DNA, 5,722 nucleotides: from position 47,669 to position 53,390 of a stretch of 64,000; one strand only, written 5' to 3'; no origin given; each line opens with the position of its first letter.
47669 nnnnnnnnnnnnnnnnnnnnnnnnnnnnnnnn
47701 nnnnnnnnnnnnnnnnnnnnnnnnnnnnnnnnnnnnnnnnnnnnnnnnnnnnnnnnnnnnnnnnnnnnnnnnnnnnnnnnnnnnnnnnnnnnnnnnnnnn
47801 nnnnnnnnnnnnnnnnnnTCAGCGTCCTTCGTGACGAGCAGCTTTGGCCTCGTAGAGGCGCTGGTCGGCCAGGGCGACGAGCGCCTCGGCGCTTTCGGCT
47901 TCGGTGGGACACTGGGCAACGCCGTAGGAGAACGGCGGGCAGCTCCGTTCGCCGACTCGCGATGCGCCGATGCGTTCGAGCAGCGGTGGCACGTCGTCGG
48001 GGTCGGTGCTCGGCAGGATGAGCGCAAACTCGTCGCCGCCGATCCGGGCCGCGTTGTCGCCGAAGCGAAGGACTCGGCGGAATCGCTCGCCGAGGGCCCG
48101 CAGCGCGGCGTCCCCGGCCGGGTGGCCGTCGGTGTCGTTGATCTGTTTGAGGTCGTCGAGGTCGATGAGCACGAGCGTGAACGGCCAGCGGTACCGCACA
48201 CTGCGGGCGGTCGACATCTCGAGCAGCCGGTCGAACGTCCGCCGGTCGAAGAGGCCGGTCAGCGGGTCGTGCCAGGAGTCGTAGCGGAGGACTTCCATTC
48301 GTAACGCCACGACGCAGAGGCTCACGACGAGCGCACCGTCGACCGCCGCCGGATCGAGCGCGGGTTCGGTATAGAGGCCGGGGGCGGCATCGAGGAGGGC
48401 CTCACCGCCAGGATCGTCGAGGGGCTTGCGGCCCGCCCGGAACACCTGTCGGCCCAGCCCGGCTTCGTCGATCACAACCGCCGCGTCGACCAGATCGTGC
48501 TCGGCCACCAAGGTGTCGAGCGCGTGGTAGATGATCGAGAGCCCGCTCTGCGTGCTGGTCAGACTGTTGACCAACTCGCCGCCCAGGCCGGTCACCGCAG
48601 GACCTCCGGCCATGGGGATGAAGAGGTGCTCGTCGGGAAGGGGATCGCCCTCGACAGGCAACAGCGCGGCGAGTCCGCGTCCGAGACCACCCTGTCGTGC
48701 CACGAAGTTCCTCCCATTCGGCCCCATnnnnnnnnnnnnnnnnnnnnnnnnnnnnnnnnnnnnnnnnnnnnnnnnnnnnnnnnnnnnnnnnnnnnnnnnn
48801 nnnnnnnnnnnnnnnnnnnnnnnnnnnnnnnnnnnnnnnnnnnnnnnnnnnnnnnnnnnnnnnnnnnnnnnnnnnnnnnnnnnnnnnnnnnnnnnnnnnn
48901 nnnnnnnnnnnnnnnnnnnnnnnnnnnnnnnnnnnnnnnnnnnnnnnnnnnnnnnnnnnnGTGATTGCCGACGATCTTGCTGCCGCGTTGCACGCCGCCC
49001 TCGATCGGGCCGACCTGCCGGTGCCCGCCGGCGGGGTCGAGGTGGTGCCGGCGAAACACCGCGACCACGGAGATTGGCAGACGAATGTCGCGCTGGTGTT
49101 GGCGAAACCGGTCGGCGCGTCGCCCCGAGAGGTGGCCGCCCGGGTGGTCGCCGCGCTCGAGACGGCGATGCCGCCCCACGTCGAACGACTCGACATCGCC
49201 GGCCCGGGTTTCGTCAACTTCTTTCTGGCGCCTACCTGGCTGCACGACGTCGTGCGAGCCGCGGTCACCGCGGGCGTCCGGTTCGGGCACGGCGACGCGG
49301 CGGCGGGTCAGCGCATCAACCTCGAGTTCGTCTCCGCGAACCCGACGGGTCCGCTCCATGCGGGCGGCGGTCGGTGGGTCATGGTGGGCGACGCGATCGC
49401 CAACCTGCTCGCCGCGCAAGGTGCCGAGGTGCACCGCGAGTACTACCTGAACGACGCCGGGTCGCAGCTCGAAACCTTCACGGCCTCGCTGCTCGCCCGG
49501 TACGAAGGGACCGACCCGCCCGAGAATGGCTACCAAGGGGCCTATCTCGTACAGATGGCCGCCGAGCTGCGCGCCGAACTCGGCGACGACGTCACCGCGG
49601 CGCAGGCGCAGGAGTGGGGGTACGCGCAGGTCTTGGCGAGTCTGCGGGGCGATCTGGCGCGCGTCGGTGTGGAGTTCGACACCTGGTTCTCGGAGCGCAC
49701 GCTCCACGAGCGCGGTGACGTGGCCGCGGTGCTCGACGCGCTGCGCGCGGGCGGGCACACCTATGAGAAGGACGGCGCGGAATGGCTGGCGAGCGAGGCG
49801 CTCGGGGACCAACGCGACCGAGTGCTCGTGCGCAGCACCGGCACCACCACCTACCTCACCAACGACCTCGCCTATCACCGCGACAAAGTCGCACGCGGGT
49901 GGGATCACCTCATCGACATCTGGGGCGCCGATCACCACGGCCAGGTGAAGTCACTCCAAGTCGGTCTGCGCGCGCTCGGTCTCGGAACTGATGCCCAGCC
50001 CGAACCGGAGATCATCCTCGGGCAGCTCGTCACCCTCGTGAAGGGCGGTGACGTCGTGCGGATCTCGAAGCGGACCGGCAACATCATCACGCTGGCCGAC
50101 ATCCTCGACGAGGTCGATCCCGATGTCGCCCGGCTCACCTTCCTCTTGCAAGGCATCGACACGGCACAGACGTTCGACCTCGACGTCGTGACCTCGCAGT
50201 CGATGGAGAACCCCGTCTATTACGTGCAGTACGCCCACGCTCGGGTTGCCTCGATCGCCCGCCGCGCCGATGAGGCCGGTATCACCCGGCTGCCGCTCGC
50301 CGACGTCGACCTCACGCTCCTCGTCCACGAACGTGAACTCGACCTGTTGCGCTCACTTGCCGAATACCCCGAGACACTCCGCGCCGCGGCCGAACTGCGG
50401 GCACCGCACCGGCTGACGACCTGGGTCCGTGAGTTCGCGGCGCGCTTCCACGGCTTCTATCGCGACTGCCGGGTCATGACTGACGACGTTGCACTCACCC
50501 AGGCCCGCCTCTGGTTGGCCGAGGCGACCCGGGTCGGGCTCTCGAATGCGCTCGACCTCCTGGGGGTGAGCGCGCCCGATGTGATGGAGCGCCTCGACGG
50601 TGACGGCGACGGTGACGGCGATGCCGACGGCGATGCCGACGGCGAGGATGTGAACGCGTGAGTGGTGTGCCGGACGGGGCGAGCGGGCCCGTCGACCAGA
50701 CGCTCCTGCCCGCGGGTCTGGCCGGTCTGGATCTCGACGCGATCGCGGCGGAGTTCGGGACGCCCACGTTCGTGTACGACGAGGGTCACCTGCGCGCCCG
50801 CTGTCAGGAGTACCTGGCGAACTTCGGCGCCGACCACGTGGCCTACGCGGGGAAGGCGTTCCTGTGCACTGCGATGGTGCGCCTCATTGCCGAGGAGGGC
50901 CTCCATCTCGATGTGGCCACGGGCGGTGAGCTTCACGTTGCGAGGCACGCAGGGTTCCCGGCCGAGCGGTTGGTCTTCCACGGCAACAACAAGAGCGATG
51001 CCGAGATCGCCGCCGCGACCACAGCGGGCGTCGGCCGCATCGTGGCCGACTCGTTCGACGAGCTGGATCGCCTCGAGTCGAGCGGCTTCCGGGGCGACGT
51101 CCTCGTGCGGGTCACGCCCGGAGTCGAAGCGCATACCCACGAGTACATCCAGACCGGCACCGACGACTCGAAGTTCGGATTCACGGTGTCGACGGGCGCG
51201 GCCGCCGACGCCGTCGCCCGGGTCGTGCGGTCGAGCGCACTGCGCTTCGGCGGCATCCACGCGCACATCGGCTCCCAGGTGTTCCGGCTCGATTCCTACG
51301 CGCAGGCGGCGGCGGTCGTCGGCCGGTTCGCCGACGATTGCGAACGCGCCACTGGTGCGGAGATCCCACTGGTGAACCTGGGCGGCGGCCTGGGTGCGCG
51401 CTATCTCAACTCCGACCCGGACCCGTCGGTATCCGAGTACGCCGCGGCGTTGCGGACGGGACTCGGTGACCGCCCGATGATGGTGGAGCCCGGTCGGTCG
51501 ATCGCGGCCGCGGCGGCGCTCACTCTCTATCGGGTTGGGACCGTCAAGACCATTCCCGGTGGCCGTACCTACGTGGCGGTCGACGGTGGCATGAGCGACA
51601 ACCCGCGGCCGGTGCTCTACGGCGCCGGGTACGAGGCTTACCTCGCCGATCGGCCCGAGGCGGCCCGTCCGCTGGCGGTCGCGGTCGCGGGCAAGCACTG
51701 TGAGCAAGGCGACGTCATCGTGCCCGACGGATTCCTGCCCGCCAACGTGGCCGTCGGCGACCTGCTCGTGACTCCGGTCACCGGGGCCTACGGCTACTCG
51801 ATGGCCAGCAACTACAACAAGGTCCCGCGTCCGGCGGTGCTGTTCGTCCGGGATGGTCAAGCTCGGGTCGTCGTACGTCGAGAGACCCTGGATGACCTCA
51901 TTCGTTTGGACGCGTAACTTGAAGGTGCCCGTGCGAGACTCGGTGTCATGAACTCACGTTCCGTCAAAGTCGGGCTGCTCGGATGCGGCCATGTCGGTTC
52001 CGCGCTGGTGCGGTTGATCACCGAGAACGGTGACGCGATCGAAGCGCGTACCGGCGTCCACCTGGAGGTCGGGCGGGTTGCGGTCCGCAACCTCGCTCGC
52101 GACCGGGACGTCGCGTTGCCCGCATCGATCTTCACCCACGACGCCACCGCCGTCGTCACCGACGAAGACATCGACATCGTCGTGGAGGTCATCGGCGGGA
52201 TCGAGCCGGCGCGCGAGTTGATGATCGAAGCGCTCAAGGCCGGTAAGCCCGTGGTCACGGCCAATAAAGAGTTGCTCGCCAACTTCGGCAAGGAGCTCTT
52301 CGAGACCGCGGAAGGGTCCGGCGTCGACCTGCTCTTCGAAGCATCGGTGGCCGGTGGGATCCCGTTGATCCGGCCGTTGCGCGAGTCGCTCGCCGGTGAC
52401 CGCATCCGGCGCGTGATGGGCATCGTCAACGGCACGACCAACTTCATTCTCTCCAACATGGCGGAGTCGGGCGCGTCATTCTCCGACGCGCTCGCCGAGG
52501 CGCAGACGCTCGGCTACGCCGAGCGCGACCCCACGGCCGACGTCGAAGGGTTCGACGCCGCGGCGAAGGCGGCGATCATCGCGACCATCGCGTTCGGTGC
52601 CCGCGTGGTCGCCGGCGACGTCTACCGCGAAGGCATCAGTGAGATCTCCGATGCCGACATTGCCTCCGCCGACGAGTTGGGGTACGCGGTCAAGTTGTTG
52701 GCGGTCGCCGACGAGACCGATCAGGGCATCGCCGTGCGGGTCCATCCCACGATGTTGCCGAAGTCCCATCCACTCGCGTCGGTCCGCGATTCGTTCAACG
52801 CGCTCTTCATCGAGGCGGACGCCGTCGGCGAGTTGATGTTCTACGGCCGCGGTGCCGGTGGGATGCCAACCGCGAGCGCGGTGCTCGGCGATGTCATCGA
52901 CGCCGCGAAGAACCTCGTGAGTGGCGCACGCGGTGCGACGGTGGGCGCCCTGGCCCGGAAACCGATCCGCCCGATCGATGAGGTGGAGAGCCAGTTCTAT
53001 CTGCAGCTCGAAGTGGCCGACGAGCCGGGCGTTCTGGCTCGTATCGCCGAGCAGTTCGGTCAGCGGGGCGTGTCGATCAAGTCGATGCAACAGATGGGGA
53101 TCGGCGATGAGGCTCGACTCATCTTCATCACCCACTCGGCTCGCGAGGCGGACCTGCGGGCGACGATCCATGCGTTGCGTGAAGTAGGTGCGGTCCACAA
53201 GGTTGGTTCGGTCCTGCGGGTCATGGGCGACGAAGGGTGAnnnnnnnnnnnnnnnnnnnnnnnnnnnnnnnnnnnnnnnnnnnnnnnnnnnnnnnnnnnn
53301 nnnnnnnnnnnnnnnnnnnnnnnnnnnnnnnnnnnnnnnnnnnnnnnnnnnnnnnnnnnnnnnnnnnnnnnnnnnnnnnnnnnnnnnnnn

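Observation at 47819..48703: Diguanylate cyclase carrying a ParB-type N-terminal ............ peptide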

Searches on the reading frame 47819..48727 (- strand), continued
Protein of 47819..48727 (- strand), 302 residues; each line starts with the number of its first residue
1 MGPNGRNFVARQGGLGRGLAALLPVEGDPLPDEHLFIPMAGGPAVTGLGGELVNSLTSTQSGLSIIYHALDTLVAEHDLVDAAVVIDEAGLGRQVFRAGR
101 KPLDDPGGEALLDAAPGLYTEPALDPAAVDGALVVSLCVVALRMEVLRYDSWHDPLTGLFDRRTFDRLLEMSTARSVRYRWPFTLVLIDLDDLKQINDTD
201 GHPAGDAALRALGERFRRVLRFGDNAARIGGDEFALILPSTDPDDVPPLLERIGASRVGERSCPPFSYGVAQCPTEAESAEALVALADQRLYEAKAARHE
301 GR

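Call 52: find_encoding_contigs(protein=P0011, flank=10000, max_places=1)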
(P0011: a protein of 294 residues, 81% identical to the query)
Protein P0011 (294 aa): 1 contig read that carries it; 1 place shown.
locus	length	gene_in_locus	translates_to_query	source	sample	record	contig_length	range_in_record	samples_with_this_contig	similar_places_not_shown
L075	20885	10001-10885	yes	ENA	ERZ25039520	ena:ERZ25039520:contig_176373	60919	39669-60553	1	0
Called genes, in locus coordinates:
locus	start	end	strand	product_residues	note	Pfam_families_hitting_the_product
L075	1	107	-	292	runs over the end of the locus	-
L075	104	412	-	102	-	PF01676:Metalloenzyme (weak), PF10143:PhosphMutase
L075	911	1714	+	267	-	PF07995:GSDH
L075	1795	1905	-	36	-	-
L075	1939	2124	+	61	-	-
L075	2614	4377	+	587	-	PF08327:AHSA1, PF05988:DUF899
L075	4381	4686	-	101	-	PF00291:PALP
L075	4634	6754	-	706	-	PF03447:NAD_binding_3, PF00742:Homoserine_dh, PF00291:PALP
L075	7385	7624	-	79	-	PF02784:Orn_Arg_deC_N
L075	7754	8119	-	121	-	PF02784:Orn_Arg_deC_N (weak)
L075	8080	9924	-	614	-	PF00750:tRNA-synt_1d (weak)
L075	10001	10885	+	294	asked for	PF00990:GGDEF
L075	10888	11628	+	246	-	-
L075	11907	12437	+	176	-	PF04185:Phosphoesterase (weak)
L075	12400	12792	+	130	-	PF04185:Phosphoesterase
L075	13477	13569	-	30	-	-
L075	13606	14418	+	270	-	PF02518:HATPase_c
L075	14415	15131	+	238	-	PF00072:Response_reg, PF00196:GerE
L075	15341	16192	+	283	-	PF13481:AAA_25, PF03796:DnaB_C, PF06745:ATPase, PF13191:AAA_16 (weak), PF03796:DnaB_C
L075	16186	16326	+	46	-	-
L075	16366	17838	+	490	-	PF00171:Aldedh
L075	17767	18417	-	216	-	-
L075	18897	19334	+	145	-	PF00106:adh_short, PF13561:adh_short_C2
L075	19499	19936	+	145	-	PF10759:BPA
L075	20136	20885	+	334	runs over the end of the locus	PF01474:DAHP_synth_2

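Call 53: find_encoding_contigs(protein=P0016, flank=10000, max_places=1)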
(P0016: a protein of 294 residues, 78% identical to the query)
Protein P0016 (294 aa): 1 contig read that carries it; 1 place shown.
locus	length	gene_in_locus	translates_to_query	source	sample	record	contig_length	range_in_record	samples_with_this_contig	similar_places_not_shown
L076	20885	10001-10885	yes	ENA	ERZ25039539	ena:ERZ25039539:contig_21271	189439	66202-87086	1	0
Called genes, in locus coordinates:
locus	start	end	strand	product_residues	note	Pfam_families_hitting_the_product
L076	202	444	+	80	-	-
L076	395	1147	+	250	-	-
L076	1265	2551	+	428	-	PF07995:GSDH (weak)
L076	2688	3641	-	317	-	-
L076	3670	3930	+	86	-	-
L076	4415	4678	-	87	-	PF00291:PALP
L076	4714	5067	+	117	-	-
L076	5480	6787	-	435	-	PF03447:NAD_binding_3, PF00742:Homoserine_dh, PF01842:ACT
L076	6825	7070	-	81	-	-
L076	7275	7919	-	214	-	PF02784:Orn_Arg_deC_N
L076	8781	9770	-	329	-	PF03485:Arg_tRNA_synt_N, PF00750:tRNA-synt_1d (faint)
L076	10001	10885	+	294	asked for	PF00990:GGDEF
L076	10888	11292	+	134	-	-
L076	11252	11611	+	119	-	-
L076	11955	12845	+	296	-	PF04185:Phosphoesterase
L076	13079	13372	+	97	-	-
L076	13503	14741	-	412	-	PF01757:Acyl_transf_3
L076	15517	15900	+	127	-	-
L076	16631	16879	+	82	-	PF00072:Response_reg (weak)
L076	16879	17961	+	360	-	-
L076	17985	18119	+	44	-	-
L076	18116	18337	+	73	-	-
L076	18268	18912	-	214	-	-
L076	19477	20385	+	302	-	PF00171:Aldedh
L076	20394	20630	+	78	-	-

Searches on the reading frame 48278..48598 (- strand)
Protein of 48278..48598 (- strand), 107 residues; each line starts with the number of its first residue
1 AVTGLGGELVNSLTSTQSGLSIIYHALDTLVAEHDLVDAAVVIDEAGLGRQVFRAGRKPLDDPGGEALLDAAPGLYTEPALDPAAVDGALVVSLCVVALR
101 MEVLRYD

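Call 67: search_solved_structures(query=window:48278-48598:-, max_evalue=10, show_alignments=0)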
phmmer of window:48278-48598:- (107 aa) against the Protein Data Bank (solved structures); distinct sequences matched with E-value up to 10: 0.

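Call 68: search_protein_families(library=pfam, proteins=[window:48278-48598:-], max_evalue=10)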
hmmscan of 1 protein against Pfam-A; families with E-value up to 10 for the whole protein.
window:48278-48598:- (107 aa): 0 families

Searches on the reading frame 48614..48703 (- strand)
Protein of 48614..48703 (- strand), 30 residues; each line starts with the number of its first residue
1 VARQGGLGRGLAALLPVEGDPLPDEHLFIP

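Call 16: search_solved_structures(query=window:48614-48703:-, max_evalue=10, show_alignments=5)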
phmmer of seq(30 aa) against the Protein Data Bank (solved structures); distinct sequences matched with E-value up to 10: 1.
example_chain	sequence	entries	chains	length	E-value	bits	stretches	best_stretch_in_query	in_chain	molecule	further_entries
1vz0_A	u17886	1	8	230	1.2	13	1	3-19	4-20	Chromosome-partitioning protein Spo0J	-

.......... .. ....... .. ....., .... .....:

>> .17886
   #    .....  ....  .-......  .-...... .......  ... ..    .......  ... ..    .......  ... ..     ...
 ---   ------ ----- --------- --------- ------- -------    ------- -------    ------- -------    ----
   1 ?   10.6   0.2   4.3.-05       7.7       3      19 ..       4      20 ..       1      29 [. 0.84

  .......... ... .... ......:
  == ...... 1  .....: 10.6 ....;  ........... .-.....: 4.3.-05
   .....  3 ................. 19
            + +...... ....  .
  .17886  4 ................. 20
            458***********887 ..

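Call 30: search_protein_representatives(alignment_id=A3)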
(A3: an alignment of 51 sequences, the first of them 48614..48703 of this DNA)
Query: 51 sequences, 16 profile positions. Proteins with E-value up to 0.001 (for the whole library): 0; up to 1e-10: 0; up to 1e-30: 0. The best 0 are listed.

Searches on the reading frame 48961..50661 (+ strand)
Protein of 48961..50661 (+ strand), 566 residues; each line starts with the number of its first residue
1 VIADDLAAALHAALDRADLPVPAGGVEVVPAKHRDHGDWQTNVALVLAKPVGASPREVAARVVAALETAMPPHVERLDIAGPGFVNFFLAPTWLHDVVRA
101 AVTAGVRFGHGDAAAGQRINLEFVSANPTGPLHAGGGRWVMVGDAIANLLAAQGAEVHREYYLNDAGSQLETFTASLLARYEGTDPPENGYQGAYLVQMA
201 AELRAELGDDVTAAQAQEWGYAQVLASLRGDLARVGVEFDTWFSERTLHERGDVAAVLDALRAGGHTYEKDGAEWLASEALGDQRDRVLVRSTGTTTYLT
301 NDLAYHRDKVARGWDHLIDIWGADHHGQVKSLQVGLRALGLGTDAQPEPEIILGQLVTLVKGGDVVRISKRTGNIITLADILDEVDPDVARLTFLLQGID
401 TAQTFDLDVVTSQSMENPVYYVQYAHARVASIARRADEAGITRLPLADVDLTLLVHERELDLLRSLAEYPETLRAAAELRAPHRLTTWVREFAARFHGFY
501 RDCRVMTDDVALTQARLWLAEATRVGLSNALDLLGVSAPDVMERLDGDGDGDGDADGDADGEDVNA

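Call 13: search_protein_families(library=pfam, proteins=[window:48961-50661:+], max_evalue=0.001)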
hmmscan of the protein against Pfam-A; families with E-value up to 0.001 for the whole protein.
window:48961-50661:+ (566 aa): 4 families
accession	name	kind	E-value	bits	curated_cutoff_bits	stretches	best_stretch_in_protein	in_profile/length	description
PF05746.21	DALR_1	-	9.7e-30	103.5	22.3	1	422-542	1-117/117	DALR anticodon binding domain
PF03485.21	Arg_tRNA_synt_N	-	2.5e-18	66.9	21.5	1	6-89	3-85/85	Arginyl tRNA synthetase N terminal domain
PF00750.26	tRNA-synt_1d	-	3.3e-15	56.4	23.3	2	254-385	170-298/349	tRNA synthetases class I (R), catalytic domain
PF01921.24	tRNA-synt_1f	-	0.001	18.5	27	0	322-412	241-327/360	tRNA synthetases class I (K)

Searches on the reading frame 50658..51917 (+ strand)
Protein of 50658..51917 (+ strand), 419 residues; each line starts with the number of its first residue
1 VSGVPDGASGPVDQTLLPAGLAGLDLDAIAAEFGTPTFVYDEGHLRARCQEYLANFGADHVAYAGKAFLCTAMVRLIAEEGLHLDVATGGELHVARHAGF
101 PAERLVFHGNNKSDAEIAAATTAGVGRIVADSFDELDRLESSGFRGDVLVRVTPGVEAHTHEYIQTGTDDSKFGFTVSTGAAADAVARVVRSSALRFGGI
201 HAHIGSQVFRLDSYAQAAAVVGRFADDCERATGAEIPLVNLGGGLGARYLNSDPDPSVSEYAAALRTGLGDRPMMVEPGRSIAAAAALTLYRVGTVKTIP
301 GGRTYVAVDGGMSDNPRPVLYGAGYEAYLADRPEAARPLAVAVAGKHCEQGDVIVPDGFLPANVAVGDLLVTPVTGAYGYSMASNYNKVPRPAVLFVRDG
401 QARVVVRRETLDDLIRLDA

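Call 13: search_protein_families(library=pfam, proteins=[window:50658-51917:+], max_evalue=0.001)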
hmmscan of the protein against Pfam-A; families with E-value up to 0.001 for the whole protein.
window:50658-51917:+ (419 aa): 2 families
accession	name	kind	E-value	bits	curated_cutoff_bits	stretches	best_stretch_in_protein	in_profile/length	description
PF02784.22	Orn_Arg_deC_N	-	5.7e-52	177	23.4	1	43-284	2-247/247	Pyridoxal-dependent decarboxylase, pyridoxal binding domain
PF00278.28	Orn_DAP_Arg_deC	-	4.8e-13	49.6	23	1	62-376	5-95/95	Pyridoxal-dependent decarboxylase, C-terminal sheet domain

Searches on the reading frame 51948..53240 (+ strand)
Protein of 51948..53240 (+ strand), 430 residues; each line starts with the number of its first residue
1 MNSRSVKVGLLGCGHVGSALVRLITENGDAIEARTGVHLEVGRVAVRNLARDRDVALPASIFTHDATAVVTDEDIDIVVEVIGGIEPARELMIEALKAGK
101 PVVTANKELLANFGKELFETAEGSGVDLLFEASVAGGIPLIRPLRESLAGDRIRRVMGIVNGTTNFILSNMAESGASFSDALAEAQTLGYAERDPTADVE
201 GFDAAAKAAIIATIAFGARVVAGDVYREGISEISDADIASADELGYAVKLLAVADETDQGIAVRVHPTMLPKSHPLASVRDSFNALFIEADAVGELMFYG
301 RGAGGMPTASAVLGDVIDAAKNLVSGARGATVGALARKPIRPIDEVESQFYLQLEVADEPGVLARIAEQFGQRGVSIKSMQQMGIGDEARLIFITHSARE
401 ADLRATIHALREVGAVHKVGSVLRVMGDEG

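Call 13: search_protein_families(library=pfam, proteins=[window:51948-53240:+], max_evalue=0.001)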
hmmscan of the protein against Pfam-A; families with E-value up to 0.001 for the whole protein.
window:51948-53240:+ (430 aa): 4 families
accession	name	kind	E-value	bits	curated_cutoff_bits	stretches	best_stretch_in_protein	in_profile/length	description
PF00742.24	Homoserine_dh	-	1.4e-68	230.6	22.9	1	139-317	1-173/173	Homoserine dehydrogenase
PF03447.22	NAD_binding_3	-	4.5e-22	79.4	24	1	12-131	1-116/116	Homoserine dehydrogenase, NAD binding domain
PF01842.31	ACT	-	1.9e-10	40.8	27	1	351-414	2-65/66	ACT domain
PF22629.2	ACT_AHAS_ss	-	4.6e-06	27.1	27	1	352-417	1-66/67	AHAS small subunit-like ACT domain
